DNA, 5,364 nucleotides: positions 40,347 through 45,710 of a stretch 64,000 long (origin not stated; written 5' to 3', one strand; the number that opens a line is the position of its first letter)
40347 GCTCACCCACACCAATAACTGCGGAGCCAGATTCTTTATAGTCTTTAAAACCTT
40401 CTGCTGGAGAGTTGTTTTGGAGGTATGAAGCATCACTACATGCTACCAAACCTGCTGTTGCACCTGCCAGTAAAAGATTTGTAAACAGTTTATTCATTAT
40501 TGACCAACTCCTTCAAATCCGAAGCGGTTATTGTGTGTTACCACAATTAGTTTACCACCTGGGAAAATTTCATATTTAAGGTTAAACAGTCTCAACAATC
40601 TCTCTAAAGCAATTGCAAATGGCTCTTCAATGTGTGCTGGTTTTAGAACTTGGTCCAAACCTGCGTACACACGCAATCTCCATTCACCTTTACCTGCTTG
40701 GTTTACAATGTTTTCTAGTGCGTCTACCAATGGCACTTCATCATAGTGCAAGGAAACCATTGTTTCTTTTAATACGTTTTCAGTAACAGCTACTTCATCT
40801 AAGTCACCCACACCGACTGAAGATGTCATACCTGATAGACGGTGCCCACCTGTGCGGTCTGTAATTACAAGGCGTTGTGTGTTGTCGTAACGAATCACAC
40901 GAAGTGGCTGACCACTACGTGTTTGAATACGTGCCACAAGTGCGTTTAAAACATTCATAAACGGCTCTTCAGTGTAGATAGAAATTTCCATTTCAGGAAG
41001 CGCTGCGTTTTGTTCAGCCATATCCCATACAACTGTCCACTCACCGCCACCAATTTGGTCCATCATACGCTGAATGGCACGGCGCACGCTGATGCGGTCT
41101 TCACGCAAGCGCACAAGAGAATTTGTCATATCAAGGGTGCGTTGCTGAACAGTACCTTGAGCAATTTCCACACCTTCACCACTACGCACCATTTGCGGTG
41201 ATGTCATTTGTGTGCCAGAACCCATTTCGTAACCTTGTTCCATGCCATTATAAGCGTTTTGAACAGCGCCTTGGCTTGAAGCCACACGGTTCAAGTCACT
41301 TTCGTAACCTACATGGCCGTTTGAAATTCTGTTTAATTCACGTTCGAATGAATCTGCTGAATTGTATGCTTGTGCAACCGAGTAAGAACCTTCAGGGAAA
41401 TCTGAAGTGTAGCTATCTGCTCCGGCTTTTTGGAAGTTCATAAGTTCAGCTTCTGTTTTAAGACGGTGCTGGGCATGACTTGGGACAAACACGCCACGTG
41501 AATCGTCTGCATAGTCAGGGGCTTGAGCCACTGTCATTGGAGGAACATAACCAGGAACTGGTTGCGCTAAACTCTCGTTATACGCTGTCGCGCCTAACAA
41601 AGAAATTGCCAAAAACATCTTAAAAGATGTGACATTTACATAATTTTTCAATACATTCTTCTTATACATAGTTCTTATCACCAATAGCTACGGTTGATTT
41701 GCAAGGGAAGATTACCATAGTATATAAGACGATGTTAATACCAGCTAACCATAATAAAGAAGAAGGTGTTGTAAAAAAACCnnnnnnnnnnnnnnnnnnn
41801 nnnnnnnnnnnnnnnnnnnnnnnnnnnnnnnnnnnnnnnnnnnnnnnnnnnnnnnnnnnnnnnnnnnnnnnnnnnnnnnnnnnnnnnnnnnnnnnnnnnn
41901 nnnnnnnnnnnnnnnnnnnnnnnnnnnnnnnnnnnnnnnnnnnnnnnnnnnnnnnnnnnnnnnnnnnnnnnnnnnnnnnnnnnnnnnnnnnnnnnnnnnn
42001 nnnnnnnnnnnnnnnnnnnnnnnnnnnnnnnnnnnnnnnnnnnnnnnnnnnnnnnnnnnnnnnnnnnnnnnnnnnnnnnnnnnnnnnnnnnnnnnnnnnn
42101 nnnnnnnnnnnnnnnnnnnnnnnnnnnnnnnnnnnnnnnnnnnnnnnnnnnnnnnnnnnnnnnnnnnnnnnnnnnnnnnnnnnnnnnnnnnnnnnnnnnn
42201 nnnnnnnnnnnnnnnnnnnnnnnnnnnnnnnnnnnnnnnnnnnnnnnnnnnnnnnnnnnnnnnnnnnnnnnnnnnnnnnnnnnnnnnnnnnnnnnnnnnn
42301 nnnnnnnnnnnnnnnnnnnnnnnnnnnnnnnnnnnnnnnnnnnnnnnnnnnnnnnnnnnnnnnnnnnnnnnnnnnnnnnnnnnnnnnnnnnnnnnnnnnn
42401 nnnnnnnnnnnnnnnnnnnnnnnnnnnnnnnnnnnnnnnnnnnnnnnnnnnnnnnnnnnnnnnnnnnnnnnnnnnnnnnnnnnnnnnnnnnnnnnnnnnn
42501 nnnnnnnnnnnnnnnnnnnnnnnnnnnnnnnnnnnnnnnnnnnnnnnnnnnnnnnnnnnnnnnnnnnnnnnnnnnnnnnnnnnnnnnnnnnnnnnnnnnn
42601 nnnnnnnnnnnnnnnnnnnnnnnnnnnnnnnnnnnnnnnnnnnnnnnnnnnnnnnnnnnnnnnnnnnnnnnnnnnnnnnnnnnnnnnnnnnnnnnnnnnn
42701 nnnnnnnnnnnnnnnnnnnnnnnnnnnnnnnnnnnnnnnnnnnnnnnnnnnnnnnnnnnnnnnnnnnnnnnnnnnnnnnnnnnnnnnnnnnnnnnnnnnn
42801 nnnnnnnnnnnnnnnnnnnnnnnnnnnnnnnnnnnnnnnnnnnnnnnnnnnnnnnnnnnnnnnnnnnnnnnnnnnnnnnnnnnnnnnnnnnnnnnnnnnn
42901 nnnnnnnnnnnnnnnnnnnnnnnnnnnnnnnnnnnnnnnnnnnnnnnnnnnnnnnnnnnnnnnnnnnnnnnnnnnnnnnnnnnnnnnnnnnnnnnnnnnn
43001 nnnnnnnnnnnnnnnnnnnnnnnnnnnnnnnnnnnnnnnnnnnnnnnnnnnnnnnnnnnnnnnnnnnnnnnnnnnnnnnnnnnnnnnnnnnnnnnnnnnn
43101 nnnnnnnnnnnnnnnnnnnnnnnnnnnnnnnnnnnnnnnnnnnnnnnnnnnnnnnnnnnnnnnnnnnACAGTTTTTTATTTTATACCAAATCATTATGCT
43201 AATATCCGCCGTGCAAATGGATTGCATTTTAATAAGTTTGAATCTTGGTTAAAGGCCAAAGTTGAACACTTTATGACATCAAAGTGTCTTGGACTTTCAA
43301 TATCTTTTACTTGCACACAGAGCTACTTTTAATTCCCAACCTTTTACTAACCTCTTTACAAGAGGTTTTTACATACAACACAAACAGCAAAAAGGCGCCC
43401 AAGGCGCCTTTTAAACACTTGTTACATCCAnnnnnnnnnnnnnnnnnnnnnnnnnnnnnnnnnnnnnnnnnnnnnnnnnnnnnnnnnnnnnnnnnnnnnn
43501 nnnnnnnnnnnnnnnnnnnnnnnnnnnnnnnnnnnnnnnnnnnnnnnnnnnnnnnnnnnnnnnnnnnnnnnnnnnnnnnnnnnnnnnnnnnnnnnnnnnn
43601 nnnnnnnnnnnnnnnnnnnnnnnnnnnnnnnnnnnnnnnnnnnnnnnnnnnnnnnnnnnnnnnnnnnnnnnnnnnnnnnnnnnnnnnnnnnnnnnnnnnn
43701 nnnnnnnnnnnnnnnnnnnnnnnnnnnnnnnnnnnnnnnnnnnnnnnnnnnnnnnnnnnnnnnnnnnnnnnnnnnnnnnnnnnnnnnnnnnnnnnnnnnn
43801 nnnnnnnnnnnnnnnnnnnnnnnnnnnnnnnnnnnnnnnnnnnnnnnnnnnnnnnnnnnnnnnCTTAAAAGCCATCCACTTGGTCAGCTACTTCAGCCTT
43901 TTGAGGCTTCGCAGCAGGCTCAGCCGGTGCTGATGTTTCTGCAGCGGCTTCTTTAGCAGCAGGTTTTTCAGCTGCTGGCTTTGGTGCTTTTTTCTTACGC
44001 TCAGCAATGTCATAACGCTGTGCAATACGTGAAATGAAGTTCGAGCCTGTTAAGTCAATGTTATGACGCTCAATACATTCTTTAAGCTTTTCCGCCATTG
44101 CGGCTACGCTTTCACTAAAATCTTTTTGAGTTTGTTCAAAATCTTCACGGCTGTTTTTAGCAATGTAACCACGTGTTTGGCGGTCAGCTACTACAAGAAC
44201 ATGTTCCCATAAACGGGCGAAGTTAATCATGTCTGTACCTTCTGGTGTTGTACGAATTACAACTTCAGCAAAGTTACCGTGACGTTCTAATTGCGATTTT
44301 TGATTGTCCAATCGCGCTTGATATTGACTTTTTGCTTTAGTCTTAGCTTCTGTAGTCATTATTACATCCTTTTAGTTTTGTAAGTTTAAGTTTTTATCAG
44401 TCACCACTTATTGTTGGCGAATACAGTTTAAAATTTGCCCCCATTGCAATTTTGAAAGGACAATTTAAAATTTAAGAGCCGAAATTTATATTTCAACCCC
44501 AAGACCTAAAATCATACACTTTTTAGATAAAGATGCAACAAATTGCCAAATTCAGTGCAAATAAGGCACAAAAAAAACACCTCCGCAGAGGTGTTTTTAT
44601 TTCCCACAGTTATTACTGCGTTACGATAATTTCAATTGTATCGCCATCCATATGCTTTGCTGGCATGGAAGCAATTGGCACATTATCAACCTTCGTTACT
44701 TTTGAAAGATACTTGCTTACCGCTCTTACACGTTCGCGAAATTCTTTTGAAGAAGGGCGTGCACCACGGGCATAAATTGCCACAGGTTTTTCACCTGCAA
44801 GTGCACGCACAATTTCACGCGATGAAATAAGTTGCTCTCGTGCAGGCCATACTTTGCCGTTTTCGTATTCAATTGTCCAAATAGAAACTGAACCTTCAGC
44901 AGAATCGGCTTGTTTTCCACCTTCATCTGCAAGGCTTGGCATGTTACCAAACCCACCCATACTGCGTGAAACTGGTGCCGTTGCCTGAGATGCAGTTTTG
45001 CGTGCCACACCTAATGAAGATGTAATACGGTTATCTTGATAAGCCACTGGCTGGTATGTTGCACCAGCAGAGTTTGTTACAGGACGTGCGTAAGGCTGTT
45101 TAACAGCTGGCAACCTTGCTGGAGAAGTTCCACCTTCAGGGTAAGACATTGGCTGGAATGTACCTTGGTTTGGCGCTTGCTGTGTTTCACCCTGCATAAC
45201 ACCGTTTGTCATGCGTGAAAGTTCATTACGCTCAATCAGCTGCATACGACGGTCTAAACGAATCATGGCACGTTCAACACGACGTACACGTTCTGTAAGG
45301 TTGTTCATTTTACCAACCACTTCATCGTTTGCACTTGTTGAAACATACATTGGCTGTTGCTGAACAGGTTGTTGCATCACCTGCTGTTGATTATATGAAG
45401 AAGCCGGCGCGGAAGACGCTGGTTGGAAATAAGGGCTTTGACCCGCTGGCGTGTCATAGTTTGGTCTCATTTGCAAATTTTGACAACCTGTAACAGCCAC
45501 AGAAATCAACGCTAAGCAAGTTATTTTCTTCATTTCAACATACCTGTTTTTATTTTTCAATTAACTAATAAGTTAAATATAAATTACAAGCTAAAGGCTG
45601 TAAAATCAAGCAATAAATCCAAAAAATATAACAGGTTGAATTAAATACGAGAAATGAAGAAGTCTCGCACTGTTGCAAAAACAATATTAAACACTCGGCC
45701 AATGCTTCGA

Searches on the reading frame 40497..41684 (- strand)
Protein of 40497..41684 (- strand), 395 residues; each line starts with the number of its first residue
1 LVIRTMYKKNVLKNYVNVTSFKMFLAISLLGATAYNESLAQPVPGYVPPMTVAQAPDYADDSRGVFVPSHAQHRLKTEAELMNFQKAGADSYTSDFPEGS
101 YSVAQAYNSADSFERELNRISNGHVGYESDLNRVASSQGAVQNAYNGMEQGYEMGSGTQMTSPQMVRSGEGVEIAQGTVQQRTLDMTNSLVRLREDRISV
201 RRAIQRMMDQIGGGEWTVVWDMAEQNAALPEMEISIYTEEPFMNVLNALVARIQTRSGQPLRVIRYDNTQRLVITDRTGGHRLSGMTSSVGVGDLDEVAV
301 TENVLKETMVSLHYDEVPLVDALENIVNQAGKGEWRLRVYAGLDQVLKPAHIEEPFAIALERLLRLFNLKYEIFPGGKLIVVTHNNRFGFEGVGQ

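Call 8: search_protein_families(library=pfam, proteins=[window:40497-41684:-], max_evalue=0.01)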
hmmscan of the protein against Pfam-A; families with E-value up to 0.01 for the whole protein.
window:40497-41684:- (395 aa): 1 family
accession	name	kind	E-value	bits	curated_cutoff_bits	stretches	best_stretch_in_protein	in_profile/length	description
PF10671.14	TcpQ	-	0.0031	18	27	0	206-276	17-79/80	Toxin co-regulated pilus biosynthesis protein Q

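Call 94: search_protein_families(library=ncbifam, proteins=[window:40497-41684:-], max_evalue=0.1)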
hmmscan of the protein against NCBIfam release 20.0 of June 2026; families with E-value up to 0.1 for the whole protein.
window:40497-41684:- (395 aa): 2 families
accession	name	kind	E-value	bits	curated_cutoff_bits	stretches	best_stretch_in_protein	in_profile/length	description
NF006277.0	PRK08445.1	equivalog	0.094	11.5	576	0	183-332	199-337/348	dehypoxanthine futalosine cyclase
NF002981.0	PRK03695.1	equivalog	0.098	12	281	0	190-219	110-139/253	vitamin B12 ABC transporter ATP-binding protein BtuD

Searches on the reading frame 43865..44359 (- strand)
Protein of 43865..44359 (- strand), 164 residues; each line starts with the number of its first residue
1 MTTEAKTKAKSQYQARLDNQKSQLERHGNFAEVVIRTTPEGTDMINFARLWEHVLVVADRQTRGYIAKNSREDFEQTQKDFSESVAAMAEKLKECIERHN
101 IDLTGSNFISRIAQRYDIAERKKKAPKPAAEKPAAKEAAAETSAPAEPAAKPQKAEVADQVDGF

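Call 8: search_protein_families(library=pfam, proteins=[window:43865-44359:-], max_evalue=0.01)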
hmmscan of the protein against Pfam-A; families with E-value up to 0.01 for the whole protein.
window:43865-44359:- (164 aa): 0 families

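Call 94: search_protein_families(library=ncbifam, proteins=[window:43865-44359:-], max_evalue=0.1)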
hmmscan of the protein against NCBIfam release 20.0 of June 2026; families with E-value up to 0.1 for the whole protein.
window:43865-44359:- (164 aa): 3 families
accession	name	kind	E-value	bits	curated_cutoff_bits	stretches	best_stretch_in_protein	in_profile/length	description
NF041244.1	IglI_fam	subfamily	0.04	13.8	100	1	72-154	105-187/290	type VI secretion system protein IglI family protein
NF033930.1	pneumo_PspA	exception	0.073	11.8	850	1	72-160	311-397/659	pneumococcal surface protein A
NF043073.1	MMSYN1_0195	equivalog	0.086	10.9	1250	1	72-119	808-856/1021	spermidine/putrescine ABC transporter permease/substrate-binding protein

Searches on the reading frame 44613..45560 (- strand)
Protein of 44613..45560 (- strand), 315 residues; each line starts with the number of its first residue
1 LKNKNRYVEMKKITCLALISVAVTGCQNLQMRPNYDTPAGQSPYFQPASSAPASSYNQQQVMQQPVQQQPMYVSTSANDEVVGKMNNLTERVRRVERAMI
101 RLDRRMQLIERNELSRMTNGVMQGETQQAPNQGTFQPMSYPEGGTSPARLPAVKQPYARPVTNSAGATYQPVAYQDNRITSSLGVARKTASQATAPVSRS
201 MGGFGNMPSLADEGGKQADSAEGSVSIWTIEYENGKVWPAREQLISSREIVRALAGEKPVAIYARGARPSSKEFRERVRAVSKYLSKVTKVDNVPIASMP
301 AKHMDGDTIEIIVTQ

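Call 8: search_protein_families(library=pfam, proteins=[window:44613-45560:-], max_evalue=0.01)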
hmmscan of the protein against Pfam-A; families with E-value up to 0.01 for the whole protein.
window:44613-45560:- (315 aa): 0 families

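Call 94: search_protein_families(library=ncbifam, proteins=[window:44613-45560:-], max_evalue=0.1)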
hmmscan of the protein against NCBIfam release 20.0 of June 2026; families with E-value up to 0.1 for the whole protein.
window:44613-45560:- (315 aa): 2 families
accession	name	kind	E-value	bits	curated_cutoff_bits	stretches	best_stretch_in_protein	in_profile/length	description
NF048001.1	GTP_morpho_1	equivalog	0.043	13.6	50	1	84-107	25-48/70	GTA head formation protein, RCAP_rcc01685 family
NF047596.1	LIMLP_15305_fam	equivalog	0.055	13.3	210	1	78-114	45-80/175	LIMLP_15305 family protein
